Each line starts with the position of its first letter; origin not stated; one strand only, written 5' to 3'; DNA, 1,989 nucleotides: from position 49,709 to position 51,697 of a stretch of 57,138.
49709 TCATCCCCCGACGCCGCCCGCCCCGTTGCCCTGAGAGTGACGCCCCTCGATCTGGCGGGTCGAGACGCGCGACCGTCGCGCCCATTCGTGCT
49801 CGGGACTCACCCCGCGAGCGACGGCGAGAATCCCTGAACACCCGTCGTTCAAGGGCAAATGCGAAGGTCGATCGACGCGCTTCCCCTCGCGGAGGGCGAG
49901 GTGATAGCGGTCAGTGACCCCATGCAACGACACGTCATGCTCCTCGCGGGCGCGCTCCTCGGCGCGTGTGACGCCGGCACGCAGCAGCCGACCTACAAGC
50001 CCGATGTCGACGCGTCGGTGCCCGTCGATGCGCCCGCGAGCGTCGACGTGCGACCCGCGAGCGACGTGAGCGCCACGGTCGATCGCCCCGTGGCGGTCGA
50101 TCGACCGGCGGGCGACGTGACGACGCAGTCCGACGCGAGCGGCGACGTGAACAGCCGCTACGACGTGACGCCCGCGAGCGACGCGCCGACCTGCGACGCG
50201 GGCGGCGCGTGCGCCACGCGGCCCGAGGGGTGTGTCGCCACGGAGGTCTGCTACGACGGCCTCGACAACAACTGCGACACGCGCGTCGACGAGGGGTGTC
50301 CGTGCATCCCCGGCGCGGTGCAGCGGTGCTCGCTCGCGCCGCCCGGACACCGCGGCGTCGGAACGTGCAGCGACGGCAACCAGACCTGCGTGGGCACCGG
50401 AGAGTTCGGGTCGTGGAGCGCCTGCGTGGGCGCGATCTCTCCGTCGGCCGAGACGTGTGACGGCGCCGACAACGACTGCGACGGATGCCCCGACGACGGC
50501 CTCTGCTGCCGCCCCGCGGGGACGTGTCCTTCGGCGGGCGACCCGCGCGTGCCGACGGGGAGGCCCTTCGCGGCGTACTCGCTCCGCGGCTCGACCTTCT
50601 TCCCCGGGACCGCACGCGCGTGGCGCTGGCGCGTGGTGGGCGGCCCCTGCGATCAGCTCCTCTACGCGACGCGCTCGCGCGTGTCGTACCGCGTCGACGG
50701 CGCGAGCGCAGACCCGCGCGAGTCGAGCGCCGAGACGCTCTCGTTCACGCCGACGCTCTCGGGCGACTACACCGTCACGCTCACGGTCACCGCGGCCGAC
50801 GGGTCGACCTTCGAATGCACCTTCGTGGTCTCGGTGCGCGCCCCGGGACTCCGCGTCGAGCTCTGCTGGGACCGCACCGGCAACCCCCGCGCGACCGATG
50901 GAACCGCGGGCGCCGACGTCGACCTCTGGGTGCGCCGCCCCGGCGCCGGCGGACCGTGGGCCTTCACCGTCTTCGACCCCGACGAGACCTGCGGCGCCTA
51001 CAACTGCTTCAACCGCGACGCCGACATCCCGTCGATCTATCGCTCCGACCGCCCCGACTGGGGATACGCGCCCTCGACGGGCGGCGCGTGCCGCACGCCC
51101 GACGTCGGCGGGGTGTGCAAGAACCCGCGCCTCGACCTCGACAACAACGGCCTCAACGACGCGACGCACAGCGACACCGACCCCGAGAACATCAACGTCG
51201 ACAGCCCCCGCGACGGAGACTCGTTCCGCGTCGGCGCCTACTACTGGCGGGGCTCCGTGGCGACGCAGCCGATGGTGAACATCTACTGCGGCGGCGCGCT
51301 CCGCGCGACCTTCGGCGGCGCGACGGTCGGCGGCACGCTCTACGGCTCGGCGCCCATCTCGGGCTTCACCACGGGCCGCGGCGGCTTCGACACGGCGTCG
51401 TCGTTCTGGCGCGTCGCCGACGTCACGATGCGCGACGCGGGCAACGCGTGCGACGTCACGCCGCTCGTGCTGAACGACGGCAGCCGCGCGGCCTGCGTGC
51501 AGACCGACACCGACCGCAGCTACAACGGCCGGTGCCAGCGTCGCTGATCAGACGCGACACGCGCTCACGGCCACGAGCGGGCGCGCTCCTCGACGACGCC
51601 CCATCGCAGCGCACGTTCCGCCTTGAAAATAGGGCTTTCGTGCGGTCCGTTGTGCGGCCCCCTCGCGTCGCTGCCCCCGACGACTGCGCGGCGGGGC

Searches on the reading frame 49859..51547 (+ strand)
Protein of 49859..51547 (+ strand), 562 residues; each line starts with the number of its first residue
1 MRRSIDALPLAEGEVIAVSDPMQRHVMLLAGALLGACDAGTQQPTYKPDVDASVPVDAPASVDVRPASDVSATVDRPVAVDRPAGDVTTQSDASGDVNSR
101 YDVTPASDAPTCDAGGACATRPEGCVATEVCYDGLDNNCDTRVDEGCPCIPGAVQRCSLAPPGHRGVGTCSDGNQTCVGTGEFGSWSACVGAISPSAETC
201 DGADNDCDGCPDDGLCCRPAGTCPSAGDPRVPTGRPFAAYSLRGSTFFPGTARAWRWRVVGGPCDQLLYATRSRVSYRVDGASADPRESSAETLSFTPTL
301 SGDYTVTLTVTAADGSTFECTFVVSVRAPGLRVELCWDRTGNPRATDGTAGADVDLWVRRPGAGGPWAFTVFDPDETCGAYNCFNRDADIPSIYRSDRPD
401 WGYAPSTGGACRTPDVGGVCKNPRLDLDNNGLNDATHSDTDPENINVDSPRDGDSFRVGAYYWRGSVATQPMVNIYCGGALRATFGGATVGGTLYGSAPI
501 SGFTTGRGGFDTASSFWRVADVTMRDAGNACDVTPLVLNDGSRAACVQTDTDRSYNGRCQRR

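Call 5: search_protein_families(library=pfam, proteins=[window:49859-51547:+], max_evalue=1)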
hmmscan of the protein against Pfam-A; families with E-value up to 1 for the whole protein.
window:49859-51547:+ (562 aa): 6 families
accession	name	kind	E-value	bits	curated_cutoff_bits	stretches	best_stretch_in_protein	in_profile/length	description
PF11617.13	Cu-binding_MopE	-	3.6e-07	30.7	27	2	127-145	13-30/30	Putative metal-binding motif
PF00801.26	PKD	-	0.0044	17.4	23.5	1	273-318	28-73/80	PKD domain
PF07495.19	Y_Y_Y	-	0.011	16.1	26.6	1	272-316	7-52/65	Y_Y_Y domain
PF12733.13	Cadherin-like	-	0.069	14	24.2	1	272-317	36-78/89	Cadherin-like beta sandwich domain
PF18911.6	PKD_4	-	0.074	13.5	27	1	290-318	48-76/85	PKD domain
PF22352.2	K319L-like_PKD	-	0.13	12.8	27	0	288-326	46-84/84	K319L-like, PKD domain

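Call 6: search_protein_families(library=ncbifam, proteins=[window:49859-51547:+], max_evalue=1)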
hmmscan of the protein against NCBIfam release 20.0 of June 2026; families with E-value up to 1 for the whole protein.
window:49859-51547:+ (562 aa): 0 families
